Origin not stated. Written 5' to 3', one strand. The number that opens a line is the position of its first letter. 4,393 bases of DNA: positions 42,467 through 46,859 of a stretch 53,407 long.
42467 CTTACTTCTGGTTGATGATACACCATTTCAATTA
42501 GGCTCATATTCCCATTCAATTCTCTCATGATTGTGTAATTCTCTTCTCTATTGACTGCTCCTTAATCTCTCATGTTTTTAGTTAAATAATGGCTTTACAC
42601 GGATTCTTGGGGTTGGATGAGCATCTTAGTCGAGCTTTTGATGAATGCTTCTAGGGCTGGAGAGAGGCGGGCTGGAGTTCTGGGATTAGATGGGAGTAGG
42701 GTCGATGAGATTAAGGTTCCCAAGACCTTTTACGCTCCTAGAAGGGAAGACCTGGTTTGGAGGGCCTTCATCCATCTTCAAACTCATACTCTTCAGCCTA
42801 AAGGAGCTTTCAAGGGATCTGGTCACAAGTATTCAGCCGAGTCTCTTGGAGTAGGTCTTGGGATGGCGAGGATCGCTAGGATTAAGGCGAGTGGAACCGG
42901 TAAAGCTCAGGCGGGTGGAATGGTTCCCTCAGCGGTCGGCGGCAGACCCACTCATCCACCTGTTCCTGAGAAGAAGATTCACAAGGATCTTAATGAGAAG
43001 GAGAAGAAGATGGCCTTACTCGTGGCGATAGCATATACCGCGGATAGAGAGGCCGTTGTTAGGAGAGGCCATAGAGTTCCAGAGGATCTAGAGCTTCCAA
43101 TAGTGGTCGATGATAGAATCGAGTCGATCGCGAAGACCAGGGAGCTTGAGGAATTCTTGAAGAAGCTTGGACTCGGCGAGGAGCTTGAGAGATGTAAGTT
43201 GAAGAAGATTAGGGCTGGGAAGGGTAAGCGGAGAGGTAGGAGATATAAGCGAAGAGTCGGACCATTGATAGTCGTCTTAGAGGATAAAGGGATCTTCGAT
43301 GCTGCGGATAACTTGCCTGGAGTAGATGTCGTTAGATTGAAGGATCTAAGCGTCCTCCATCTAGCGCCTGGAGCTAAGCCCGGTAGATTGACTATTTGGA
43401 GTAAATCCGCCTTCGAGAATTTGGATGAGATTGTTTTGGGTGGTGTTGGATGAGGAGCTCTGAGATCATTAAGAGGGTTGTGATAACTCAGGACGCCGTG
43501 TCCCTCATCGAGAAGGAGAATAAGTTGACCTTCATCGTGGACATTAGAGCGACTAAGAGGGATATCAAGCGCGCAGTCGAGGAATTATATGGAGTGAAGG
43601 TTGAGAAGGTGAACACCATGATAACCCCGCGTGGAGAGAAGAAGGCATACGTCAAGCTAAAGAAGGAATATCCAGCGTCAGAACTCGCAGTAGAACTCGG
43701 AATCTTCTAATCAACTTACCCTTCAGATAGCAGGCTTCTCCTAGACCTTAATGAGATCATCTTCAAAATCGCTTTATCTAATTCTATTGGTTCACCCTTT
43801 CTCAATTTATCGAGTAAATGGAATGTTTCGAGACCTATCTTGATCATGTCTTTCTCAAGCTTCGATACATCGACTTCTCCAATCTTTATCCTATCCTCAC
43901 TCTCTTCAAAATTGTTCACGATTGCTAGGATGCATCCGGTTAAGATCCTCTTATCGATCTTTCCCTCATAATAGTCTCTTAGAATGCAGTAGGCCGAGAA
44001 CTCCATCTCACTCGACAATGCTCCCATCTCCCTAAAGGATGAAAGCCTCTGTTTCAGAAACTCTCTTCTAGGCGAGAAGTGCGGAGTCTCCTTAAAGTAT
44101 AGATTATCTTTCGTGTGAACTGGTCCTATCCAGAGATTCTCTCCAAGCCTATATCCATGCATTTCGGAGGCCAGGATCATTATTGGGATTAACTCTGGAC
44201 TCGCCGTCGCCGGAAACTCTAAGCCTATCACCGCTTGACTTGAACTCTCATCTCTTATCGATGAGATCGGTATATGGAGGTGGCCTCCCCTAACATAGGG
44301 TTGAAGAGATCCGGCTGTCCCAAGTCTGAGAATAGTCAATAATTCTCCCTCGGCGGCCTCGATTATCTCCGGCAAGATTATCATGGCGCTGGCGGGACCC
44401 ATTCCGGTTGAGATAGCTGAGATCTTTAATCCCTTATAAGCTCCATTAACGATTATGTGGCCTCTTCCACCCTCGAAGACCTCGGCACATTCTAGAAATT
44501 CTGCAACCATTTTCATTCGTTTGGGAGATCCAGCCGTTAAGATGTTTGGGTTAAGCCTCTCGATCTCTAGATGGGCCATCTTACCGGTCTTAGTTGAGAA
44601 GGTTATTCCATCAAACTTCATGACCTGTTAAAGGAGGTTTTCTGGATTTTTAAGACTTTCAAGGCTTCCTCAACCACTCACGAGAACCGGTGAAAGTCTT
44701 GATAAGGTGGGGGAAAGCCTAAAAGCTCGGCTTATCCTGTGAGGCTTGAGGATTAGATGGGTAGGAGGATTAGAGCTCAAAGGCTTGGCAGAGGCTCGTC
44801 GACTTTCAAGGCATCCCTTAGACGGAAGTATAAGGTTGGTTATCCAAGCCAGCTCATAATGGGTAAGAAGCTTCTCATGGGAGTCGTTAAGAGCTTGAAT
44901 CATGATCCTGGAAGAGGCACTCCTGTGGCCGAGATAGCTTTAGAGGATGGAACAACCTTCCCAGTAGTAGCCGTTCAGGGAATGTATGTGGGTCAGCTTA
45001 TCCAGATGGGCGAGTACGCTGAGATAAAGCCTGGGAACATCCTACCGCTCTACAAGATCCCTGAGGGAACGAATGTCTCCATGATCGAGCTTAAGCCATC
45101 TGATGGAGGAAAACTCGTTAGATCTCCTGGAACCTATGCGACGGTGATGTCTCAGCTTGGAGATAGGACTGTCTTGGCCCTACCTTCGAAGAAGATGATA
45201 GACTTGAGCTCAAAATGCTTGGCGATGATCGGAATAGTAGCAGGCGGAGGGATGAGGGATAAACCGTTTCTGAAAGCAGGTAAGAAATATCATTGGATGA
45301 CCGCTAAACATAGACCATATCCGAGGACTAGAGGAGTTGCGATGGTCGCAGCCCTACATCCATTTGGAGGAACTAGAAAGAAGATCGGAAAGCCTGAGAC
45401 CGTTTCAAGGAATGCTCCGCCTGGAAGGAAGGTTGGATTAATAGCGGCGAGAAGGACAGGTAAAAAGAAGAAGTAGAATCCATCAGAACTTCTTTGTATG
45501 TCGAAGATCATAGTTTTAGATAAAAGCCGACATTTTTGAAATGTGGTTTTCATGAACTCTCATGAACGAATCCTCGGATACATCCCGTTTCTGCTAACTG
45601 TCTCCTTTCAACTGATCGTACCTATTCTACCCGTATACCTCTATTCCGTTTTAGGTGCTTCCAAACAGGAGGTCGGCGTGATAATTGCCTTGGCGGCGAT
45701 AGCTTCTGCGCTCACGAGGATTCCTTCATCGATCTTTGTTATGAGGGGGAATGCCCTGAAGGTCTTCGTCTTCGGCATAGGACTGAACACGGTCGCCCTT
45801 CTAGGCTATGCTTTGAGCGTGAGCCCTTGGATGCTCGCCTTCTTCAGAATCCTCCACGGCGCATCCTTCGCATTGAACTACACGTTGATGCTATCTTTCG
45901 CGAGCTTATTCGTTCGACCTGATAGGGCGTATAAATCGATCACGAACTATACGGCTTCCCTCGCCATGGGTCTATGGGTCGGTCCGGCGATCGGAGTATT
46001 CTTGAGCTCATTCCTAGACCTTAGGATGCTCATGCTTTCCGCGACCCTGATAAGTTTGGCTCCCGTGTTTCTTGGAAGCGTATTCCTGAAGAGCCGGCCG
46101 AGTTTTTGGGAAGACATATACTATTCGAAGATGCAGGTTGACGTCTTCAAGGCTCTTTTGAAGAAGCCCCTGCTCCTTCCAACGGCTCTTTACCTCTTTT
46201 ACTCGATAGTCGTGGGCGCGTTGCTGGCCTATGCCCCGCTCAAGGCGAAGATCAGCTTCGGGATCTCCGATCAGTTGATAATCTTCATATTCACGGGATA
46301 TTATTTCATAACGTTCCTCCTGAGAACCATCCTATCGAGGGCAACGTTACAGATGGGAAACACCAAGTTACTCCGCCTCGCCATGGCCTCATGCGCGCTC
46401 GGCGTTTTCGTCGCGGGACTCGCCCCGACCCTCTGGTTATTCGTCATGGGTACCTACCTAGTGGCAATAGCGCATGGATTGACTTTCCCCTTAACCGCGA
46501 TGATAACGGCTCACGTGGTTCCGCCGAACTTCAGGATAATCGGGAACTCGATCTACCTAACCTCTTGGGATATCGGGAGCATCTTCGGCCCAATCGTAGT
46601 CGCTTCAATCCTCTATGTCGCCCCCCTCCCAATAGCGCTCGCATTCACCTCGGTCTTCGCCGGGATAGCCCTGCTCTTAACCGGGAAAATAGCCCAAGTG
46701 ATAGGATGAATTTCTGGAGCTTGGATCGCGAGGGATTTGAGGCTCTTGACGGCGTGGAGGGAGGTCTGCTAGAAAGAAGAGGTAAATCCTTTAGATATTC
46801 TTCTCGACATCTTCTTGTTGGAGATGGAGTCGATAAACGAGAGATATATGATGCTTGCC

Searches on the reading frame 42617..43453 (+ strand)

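Call 38: search_protein_families(library=pfam, proteins=[window:42617-43453:+], max_evalue=0.001)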
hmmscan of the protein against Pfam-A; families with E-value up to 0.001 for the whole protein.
window:42617-43453:+ (278 aa): 1 family
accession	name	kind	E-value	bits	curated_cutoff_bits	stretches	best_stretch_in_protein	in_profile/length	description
PF00573.27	Ribosomal_L4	-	2.3e-35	122.4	25.8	1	33-271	2-189/190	Ribosomal protein L4/L1 family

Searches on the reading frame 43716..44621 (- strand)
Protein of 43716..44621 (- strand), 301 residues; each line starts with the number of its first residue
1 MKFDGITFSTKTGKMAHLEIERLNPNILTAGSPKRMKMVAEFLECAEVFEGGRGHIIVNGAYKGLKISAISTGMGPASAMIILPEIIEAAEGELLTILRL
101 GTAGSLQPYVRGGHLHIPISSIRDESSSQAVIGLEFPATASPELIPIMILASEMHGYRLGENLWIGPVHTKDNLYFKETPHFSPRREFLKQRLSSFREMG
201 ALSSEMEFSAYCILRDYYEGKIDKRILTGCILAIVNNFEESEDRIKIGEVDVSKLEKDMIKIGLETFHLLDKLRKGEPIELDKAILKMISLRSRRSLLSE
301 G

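Call 38: search_protein_families(library=pfam, proteins=[window:43716-44621:-], max_evalue=0.001)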
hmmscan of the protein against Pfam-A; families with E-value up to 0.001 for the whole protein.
window:43716-44621:- (301 aa): 1 family
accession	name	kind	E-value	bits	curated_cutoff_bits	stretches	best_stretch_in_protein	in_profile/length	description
PF01048.26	PNP_UDP_1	-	1.8e-20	73.8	25.1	1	27-214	3-182/233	Phosphorylase superfamily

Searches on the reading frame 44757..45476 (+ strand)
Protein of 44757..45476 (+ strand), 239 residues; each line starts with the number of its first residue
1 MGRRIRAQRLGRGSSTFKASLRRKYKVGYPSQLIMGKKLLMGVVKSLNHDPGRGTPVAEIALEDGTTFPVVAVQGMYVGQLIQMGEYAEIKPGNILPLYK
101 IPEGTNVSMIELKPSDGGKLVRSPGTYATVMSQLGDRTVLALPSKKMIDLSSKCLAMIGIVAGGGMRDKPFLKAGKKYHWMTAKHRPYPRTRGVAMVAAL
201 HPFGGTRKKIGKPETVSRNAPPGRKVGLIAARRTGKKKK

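Call 38: search_protein_families(library=pfam, proteins=[window:44757-45476:+], max_evalue=0.001)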
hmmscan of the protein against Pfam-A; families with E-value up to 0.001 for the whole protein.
window:44757-45476:+ (239 aa): 1 family
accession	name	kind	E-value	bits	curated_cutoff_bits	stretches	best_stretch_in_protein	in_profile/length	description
PF03947.24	Ribosomal_L2_C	-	7.5e-38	129.9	33.7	1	91-221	1-121/126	Ribosomal Proteins L2, C-terminal domain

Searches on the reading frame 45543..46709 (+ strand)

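Call 38: search_protein_families(library=pfam, proteins=[window:45543-46709:+], max_evalue=0.001)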
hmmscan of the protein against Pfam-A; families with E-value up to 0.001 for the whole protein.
window:45543-46709:+ (388 aa): 1 family
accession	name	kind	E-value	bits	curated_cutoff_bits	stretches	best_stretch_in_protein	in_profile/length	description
PF07690.21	MFS_1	-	3.5e-28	98.9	33.4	2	16-242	6-235/347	Major Facilitator Superfamily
